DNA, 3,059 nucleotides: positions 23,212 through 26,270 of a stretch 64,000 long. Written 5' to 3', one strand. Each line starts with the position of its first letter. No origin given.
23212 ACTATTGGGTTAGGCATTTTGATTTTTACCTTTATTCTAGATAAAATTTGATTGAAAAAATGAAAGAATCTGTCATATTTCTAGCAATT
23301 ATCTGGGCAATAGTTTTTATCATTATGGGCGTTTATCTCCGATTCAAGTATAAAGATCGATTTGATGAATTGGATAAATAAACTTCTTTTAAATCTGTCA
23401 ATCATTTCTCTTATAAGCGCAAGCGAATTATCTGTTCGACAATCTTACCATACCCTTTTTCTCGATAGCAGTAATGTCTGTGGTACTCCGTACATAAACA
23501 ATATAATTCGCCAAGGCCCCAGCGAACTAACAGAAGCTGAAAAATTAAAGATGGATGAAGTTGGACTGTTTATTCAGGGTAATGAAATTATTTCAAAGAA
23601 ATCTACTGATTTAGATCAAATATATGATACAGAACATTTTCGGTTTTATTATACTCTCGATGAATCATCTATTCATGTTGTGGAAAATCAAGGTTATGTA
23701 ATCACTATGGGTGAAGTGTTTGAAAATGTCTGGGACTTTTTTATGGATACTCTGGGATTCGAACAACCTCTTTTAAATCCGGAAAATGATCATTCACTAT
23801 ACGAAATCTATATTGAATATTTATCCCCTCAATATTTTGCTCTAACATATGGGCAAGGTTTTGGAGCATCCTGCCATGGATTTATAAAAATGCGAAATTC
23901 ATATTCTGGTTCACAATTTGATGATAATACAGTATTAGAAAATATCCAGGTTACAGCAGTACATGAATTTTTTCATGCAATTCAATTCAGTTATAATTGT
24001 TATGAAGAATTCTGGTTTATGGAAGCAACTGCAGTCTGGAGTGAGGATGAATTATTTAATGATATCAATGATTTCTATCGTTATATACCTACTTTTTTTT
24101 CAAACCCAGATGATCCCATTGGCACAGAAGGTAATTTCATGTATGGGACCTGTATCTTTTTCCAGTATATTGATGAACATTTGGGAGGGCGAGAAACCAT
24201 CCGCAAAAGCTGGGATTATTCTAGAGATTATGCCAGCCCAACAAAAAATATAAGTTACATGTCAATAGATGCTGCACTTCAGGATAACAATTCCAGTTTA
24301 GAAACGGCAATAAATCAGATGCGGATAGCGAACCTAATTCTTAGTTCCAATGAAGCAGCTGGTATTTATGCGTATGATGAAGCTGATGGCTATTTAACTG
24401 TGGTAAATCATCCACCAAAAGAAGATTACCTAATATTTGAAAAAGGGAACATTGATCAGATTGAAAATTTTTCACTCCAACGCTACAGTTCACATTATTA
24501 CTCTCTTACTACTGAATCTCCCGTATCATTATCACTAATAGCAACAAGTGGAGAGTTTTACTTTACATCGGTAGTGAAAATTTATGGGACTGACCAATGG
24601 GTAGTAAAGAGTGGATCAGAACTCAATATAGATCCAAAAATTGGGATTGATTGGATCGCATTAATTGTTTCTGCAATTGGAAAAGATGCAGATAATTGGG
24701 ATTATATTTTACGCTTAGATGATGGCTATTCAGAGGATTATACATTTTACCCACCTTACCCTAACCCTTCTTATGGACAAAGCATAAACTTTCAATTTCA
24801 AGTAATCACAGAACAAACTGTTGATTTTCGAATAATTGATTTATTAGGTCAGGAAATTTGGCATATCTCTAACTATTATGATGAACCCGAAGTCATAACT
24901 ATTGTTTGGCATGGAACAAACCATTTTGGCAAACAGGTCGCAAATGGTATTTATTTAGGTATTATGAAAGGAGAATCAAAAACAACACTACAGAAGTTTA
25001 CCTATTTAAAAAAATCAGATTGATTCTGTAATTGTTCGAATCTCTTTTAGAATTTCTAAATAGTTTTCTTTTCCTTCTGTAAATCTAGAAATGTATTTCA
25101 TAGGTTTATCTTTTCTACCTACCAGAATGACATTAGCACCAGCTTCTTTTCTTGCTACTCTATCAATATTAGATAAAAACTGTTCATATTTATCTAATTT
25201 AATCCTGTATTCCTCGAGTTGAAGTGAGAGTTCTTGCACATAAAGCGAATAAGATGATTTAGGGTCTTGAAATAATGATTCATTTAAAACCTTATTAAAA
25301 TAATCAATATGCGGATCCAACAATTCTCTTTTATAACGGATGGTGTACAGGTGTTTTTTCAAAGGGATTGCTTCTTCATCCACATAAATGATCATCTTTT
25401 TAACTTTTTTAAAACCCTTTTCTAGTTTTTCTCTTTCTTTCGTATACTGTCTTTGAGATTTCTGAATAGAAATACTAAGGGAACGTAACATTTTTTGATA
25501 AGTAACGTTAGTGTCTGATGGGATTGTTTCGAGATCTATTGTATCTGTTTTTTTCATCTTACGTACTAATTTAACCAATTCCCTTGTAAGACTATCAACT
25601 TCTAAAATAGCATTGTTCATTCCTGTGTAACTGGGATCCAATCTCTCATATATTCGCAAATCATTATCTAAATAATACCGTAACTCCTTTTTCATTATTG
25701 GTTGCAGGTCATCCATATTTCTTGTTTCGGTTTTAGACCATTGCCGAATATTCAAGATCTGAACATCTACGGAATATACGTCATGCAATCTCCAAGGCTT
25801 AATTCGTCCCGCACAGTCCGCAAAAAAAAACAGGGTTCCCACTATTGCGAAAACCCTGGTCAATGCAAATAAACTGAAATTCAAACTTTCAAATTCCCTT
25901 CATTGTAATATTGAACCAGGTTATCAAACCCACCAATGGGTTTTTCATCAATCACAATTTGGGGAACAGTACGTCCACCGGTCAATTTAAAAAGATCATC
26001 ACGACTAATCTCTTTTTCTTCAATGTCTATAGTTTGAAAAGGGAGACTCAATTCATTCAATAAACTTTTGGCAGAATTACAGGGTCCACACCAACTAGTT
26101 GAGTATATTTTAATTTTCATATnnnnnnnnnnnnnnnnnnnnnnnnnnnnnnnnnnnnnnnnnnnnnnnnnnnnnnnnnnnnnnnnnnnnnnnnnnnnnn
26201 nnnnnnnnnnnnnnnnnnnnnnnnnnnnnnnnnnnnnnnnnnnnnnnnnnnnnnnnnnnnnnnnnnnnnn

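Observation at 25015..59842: About 35 kb of uninterrupted same-strand genes joins a type IV pilus operon, a dockerin-C25 protein, the PGA operon and a set of secreted proteases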

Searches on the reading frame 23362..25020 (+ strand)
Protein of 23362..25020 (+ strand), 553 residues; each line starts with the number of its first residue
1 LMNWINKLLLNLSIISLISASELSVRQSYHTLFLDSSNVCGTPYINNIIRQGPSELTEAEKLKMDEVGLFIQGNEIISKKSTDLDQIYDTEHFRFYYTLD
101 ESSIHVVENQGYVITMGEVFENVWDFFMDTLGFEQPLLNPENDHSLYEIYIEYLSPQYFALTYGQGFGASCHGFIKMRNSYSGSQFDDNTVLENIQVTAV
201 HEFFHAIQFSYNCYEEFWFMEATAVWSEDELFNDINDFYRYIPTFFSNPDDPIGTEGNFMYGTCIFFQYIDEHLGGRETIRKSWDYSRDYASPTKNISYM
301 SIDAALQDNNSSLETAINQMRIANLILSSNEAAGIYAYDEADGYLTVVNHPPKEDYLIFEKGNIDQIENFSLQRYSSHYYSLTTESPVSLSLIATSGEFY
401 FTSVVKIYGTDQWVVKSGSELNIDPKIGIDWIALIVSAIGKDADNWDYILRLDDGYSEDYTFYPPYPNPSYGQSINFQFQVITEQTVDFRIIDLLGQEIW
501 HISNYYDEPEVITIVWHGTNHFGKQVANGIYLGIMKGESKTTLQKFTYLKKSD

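Call 11: search_protein_families(library=pfam, proteins=[window:23362-25020:+], max_evalue=0.01)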
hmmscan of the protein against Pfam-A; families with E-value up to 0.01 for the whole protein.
window:23362-25020:+ (553 aa): 1 family
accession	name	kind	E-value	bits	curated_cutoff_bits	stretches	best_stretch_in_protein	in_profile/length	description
PF18962.6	Por_Secre_tail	-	0.0055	17.4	27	0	466-546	2-73/75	Secretion system C-terminal sorting domain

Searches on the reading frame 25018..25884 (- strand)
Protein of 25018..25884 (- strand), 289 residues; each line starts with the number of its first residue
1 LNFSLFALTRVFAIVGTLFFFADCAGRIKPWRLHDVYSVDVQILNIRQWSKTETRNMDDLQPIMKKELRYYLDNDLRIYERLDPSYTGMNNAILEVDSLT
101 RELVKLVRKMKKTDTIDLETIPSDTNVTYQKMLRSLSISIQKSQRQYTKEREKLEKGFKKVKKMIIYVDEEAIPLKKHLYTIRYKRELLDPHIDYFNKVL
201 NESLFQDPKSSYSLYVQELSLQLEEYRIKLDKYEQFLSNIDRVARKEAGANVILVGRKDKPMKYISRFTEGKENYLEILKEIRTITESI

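Call 11: search_protein_families(library=pfam, proteins=[window:25018-25884:-], max_evalue=0.01)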
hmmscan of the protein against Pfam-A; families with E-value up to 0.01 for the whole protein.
window:25018-25884:- (289 aa): 1 family
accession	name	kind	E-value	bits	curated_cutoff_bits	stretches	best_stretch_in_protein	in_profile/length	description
PF15593.11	Imm42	-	0.00085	20.3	27.2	1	153-259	18-128/162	Immunity protein 42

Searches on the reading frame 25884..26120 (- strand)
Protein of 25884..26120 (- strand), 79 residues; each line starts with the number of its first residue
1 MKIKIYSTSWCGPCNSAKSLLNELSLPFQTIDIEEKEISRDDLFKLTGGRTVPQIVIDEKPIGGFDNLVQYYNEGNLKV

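Call 11: search_protein_families(library=pfam, proteins=[window:25884-26120:-], max_evalue=0.01)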
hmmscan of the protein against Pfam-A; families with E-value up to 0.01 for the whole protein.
window:25884-26120:- (79 aa): 4 families
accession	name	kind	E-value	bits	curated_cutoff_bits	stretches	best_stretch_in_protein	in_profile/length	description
PF00462.30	Glutaredoxin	-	3.3e-17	62.9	22.9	1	3-61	1-59/60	Glutaredoxin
PF13409.12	GST_N_2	-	2.9e-05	25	25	1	14-73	5-68/70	Glutathione S-transferase, N-terminal domain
PF05768.20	Glrx-like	-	0.00023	21.9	26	1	2-59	1-57/77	Glutaredoxin-like domain (DUF836)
PF13417.12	GST_N_3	-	0.00033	21.3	22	1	7-71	3-66/75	Glutathione S-transferase, N-terminal domain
